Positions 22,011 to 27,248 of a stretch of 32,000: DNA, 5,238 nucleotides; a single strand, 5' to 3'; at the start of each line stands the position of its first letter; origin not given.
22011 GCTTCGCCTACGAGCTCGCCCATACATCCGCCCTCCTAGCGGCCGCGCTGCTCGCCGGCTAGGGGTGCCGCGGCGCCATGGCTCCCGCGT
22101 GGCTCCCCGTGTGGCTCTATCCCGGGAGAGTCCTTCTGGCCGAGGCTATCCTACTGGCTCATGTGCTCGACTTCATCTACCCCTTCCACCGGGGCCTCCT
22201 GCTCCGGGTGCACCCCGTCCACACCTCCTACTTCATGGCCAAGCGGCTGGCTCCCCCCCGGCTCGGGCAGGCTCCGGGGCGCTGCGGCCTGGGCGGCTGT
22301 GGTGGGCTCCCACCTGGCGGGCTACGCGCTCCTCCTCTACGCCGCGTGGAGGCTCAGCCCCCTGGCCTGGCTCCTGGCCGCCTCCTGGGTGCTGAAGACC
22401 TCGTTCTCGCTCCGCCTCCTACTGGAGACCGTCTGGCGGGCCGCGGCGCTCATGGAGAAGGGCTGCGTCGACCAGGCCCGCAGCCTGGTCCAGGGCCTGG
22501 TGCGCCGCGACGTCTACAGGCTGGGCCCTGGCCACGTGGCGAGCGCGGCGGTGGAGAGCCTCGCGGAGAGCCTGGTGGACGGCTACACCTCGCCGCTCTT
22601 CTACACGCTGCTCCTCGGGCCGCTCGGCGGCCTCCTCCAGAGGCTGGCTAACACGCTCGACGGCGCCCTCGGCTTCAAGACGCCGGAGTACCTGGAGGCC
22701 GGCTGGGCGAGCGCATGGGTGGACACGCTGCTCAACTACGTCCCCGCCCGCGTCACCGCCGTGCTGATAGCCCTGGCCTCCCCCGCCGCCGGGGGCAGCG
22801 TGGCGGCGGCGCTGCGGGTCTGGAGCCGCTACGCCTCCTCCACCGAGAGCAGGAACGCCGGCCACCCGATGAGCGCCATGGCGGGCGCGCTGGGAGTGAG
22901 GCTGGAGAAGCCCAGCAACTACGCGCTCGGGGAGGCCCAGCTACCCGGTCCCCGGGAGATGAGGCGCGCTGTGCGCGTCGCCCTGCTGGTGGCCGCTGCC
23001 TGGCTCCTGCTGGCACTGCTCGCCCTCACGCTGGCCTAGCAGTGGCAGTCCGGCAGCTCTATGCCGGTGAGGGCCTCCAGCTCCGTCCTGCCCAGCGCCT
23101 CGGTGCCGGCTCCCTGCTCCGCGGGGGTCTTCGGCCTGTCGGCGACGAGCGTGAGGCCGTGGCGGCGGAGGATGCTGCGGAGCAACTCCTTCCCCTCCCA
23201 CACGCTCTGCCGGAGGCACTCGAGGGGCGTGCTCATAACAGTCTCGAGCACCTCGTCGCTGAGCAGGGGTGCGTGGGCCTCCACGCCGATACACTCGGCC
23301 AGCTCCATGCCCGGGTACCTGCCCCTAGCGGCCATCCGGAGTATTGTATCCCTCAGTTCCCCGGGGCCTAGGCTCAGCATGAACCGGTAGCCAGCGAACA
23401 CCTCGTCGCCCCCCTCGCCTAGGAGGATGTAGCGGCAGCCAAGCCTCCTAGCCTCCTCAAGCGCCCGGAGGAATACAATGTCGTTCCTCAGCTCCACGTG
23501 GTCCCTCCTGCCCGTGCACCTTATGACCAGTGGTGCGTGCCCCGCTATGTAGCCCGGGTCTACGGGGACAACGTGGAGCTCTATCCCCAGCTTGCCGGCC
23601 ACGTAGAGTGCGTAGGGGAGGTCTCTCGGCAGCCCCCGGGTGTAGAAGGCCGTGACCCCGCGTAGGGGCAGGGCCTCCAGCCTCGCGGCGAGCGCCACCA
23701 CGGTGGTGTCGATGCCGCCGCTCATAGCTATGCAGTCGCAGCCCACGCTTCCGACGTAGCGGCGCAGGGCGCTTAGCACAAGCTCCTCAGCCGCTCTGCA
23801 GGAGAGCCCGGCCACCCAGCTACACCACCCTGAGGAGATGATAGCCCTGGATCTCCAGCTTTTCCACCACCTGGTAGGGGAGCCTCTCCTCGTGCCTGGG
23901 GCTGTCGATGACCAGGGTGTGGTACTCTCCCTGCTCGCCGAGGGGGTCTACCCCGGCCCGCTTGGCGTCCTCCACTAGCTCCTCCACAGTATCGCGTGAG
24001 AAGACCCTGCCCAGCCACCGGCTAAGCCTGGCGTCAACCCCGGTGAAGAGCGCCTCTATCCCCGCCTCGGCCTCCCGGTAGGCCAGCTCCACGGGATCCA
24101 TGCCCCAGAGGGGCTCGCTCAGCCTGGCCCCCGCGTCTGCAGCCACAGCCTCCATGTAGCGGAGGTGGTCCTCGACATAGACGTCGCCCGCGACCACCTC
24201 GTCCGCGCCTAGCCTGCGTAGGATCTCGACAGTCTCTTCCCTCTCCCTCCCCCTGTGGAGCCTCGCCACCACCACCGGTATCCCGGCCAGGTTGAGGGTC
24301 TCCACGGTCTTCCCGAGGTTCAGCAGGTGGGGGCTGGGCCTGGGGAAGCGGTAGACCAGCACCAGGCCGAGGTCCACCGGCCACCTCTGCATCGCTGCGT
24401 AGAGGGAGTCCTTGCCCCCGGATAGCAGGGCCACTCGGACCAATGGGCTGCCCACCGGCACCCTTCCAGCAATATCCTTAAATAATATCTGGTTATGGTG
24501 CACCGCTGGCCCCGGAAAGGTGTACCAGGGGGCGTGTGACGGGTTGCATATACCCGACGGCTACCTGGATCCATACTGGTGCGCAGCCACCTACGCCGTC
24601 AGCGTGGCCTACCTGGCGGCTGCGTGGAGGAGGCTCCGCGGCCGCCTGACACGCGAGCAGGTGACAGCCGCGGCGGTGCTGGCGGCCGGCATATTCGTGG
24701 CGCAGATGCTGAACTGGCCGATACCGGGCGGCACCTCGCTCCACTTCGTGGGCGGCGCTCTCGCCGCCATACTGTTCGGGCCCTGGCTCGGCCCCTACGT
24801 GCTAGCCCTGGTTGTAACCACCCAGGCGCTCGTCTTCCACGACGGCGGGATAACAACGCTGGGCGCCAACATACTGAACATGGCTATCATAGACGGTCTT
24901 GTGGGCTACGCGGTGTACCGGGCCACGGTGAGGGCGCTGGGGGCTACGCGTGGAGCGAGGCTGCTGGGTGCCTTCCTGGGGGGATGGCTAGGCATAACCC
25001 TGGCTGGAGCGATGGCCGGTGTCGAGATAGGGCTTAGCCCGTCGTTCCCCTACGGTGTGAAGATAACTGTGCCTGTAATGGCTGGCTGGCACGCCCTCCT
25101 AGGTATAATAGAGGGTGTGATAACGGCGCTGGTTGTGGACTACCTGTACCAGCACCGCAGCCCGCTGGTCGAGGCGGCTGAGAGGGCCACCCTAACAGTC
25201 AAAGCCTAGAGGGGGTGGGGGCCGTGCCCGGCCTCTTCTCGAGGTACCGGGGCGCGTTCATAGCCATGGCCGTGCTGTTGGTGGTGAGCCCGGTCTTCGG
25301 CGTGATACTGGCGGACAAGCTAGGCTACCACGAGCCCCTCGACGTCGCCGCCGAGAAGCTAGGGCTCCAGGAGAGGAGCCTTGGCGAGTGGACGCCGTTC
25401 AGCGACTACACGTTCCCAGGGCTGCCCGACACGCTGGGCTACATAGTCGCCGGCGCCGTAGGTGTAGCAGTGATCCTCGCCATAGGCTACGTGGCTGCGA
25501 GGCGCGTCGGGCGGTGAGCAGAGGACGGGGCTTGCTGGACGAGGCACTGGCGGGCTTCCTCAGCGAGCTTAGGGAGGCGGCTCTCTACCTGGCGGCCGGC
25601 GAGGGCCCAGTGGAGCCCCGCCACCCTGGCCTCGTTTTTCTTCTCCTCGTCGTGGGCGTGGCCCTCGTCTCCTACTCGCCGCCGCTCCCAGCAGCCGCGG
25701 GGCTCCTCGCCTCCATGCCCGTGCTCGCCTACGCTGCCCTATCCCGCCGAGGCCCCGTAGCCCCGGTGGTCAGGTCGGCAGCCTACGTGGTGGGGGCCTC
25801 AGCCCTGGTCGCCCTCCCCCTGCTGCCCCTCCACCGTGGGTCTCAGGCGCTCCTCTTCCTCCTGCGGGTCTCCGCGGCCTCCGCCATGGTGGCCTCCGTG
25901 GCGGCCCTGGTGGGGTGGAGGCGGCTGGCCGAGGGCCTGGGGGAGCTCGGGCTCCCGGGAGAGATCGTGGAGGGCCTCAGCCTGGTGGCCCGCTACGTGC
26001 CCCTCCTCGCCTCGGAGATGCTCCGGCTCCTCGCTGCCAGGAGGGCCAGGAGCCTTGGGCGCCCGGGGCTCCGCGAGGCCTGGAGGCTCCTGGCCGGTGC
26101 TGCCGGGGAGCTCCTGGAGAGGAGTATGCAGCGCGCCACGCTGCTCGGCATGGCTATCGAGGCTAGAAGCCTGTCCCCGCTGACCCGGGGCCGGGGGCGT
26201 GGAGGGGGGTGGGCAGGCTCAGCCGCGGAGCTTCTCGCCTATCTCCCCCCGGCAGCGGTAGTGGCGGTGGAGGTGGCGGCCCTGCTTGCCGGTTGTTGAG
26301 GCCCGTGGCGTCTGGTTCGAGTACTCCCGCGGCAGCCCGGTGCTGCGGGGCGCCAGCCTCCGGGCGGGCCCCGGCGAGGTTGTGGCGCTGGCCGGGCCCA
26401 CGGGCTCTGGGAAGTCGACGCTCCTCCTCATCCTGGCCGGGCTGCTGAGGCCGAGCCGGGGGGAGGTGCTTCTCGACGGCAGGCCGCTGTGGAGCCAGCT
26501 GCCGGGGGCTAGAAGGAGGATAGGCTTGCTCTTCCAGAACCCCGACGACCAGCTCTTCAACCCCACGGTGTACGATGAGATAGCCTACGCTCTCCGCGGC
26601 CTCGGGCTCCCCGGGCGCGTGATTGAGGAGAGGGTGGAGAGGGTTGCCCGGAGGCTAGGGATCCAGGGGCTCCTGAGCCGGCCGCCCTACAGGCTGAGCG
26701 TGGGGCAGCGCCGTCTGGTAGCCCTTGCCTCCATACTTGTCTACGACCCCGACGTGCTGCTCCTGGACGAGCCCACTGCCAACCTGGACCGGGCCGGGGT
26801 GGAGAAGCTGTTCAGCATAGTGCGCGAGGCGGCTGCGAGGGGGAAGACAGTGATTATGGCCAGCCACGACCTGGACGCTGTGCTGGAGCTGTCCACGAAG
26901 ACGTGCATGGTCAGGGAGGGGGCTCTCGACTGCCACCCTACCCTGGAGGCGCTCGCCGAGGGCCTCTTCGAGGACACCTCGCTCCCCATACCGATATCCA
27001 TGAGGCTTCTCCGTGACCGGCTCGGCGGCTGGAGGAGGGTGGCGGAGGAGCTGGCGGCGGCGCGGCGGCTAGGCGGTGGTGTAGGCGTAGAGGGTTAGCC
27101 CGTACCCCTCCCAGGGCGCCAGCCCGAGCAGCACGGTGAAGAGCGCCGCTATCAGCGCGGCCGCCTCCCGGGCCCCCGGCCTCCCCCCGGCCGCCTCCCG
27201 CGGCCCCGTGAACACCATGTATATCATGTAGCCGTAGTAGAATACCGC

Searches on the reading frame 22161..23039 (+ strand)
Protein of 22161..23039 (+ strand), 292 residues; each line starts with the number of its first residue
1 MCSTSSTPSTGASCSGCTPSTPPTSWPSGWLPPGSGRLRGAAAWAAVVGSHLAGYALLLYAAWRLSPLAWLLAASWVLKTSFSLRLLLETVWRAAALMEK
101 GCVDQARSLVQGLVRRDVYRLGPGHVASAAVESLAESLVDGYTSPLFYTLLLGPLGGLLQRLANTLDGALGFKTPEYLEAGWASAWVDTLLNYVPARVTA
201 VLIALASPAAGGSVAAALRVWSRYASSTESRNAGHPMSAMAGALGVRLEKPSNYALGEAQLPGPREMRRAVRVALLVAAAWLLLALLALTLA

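Call 79: search_protein_families(library=pfam, proteins=[window:22161-23039:+], max_evalue=0.00001)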
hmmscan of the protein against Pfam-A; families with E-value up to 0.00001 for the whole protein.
window:22161-23039:+ (292 aa): 1 family
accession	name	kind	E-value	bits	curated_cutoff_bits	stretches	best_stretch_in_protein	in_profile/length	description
PF03186.18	CobD_Cbib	-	4.9e-65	220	34.4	1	36-260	43-258/282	CobD/Cbib protein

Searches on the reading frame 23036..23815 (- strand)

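Call 79: search_protein_families(library=pfam, proteins=[window:23036-23815:-], max_evalue=0.00001)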
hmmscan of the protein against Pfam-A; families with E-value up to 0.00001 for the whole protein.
window:23036-23815:- (259 aa): 1 family
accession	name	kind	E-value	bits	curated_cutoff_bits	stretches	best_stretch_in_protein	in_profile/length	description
PF00733.27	Asn_synthase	-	3.5e-24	86.5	21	1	28-146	21-138/354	Asparagine synthase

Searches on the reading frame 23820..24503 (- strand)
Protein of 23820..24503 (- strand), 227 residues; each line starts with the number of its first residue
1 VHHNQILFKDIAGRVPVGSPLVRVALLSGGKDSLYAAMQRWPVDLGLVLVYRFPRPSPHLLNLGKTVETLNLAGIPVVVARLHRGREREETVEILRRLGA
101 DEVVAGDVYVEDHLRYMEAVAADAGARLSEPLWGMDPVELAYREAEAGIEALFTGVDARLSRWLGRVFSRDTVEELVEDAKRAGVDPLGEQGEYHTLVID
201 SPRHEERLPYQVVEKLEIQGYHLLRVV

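Call 79: search_protein_families(library=pfam, proteins=[window:23820-24503:-], max_evalue=0.00001)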
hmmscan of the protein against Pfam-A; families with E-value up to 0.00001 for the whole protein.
window:23820-24503:- (227 aa): 1 family
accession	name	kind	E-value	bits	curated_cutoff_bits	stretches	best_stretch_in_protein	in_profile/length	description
PF01902.24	Diphthami_syn_2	-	7e-32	111.2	23.2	1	24-223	4-211/219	Diphthamide synthase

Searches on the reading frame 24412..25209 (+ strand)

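Call 79: search_protein_families(library=pfam, proteins=[window:24412-25209:+], max_evalue=0.00001)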
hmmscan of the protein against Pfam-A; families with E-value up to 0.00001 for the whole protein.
window:24412-25209:+ (265 aa): 1 family
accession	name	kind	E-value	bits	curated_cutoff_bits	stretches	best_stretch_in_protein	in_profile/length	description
PF01891.21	CbiM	-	1.5e-66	224.6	23.1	1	46-250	1-203/205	Cobalt uptake substrate-specific transmembrane region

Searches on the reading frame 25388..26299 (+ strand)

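Call 79: search_protein_families(library=pfam, proteins=[window:25388-26299:+], max_evalue=0.00001)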
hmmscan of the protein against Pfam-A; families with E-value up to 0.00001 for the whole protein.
window:25388-26299:+ (303 aa): 1 family
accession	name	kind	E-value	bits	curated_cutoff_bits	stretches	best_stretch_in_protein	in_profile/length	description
PF02361.21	CbiQ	-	2.8e-16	60.2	25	1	87-261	42-207/216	Cobalt transport protein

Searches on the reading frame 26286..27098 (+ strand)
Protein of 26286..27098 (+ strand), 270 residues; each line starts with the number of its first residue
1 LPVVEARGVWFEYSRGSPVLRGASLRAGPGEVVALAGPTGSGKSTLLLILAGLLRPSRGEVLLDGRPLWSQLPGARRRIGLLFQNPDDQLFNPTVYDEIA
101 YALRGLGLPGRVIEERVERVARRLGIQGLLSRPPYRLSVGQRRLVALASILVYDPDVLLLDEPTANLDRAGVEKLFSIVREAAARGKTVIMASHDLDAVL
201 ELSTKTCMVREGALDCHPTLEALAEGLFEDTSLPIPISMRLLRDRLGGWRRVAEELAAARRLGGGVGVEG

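Call 79: search_protein_families(library=pfam, proteins=[window:26286-27098:+], max_evalue=0.00001)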
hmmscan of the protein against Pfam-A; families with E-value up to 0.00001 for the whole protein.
window:26286-27098:+ (270 aa): 2 families
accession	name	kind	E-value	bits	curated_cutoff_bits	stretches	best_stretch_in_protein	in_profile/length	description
PF00005.33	ABC_tran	-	1.4e-30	107.1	25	1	20-165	1-137/137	ABC transporter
PF13304.12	AAA_21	-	1.2e-13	52.2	27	1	125-197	226-300/304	AAA domain, putative AbiEii toxin, Type IV TA system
